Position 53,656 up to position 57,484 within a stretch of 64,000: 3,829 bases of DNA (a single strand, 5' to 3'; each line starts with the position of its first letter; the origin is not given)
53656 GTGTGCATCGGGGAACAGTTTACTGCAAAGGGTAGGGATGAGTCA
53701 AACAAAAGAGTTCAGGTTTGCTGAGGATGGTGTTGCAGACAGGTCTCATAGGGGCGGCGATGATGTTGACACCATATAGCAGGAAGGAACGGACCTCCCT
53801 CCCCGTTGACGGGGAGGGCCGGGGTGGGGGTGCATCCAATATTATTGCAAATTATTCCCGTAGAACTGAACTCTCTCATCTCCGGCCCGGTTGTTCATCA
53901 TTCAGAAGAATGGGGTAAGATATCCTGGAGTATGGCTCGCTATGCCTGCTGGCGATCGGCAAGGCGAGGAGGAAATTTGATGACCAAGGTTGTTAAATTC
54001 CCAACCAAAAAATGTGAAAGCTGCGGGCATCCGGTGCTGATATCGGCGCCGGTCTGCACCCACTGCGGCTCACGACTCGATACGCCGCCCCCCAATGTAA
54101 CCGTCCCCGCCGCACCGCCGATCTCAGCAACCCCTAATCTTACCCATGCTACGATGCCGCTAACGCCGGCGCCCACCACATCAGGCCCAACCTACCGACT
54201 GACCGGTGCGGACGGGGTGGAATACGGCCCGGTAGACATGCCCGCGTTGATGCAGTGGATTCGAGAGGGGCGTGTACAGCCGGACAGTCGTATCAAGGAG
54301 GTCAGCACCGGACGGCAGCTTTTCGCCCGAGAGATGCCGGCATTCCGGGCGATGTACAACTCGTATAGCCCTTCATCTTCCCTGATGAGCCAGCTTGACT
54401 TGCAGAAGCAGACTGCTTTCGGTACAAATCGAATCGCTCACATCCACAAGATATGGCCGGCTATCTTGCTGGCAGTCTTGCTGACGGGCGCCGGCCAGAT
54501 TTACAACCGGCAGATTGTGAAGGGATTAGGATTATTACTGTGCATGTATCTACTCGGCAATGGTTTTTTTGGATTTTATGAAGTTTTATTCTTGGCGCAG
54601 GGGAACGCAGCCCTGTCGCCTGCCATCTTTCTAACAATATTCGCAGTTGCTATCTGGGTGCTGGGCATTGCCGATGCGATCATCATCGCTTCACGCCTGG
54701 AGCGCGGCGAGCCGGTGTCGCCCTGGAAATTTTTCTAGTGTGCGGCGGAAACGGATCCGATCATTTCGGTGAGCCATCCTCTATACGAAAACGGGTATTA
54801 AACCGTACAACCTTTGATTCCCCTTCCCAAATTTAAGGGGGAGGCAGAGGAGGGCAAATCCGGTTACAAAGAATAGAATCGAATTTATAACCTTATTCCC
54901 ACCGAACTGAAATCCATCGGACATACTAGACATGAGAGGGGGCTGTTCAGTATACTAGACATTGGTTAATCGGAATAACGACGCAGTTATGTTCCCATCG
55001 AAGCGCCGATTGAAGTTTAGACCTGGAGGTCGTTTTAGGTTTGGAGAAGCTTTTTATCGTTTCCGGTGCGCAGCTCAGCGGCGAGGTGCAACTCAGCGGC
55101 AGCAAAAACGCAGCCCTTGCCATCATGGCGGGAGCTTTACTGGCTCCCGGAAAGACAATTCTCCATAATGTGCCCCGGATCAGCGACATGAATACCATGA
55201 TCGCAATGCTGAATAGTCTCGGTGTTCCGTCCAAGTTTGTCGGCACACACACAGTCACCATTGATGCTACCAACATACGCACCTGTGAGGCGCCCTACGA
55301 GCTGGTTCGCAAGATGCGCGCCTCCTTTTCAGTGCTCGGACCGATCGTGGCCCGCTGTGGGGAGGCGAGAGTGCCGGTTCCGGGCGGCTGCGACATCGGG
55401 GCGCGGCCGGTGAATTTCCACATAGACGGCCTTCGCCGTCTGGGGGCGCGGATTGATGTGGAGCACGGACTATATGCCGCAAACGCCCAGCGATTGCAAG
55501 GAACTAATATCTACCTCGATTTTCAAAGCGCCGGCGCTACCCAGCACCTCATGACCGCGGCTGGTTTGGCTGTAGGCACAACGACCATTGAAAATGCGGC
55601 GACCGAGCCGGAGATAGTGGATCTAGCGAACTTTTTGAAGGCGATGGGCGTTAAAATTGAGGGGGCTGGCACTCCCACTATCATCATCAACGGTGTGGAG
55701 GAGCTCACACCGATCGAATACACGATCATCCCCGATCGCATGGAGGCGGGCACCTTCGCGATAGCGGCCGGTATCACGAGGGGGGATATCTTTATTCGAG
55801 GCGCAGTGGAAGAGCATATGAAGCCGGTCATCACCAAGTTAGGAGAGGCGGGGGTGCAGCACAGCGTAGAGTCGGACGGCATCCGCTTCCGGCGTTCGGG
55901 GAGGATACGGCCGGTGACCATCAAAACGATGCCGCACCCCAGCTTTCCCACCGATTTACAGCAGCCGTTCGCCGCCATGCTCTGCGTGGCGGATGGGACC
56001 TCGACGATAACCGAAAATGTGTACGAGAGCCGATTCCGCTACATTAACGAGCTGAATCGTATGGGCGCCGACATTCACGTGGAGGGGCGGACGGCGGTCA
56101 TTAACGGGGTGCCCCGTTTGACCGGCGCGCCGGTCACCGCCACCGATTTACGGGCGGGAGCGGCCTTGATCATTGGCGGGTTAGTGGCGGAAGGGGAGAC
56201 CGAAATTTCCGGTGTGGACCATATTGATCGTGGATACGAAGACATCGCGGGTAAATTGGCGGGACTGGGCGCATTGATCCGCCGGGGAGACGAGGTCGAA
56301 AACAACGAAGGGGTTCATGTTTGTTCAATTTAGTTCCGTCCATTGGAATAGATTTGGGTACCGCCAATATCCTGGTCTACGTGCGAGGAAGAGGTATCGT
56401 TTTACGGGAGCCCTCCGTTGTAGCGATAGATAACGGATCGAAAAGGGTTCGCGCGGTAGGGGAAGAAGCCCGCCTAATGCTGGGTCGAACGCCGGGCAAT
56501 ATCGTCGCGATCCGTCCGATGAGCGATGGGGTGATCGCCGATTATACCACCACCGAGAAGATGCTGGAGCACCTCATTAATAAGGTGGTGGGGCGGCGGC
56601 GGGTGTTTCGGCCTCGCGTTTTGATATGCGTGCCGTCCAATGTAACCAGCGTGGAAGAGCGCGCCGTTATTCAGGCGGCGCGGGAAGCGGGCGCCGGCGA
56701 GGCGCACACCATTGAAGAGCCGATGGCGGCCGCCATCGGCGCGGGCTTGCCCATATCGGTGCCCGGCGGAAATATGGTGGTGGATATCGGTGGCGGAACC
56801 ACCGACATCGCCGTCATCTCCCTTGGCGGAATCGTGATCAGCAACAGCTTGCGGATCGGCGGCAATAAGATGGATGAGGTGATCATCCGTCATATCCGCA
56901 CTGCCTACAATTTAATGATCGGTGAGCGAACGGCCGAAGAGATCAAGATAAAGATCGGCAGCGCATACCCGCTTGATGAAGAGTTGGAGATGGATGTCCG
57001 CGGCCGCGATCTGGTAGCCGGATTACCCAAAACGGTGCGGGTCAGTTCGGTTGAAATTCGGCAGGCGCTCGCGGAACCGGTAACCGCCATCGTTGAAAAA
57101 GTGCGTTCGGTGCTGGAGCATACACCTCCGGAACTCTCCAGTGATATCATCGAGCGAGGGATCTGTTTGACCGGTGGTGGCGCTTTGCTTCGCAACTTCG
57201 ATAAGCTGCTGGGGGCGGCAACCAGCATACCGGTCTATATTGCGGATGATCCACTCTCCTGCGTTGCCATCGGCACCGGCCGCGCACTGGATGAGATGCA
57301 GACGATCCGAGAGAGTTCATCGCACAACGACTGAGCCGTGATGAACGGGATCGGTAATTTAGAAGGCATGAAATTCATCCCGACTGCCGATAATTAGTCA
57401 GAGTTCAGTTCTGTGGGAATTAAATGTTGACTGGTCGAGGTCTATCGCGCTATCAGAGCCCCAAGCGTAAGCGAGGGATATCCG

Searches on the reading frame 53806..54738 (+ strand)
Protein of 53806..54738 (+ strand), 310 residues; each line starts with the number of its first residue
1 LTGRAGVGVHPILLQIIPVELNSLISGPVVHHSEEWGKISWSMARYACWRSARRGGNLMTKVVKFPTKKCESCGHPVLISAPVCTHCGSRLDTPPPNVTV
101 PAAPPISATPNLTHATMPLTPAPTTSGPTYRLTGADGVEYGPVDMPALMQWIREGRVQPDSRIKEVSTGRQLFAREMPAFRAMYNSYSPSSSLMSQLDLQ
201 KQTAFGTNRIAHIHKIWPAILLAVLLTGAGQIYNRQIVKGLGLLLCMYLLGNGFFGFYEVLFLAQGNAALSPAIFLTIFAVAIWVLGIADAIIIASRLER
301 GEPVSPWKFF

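Call 12: search_protein_families(library=pfam, proteins=[window:53806-54738:+], max_evalue=0.00001)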
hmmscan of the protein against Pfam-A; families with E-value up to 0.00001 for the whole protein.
window:53806-54738:+ (310 aa): 1 family
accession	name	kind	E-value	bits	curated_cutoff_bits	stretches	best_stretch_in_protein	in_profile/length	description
PF13248.11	Zn_ribbon_3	-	5.8e-06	26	27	1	66-91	1-26/26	zinc-ribbon domain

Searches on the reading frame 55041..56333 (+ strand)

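Call 77: search_protein_families(library=pfam, proteins=[window:55041-56333:+], max_evalue=0.00001)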
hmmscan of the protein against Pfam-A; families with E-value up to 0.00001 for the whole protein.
window:55041-56333:+ (430 aa): 1 family
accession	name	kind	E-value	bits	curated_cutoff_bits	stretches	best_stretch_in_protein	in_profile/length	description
PF00275.25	EPSP_synthase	-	8.7e-102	341.4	22.8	1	9-406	4-417/417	EPSP synthase (3-phosphoshikimate 1-carboxyvinyltransferase)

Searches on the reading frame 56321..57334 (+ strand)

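Call 77: search_protein_families(library=pfam, proteins=[window:56321-57334:+], max_evalue=0.00001)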
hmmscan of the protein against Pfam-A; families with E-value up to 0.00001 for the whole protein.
window:56321-57334:+ (337 aa): 4 families
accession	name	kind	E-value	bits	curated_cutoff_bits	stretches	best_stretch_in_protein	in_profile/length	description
PF06723.19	MreB_Mbl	-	8e-147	488.8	27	1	7-330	3-326/327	MreB/Mbl protein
PF14450.12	FtsA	-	9.1e-14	52.4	31.8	1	152-309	1-111/127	Cell division protein FtsA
PF00012.26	HSP70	-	1.5e-10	40.4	20.6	1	100-197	136-239/599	Hsp70 protein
PF00022.25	Actin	-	1.2e-07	31.1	27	1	31-195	31-190/410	Actin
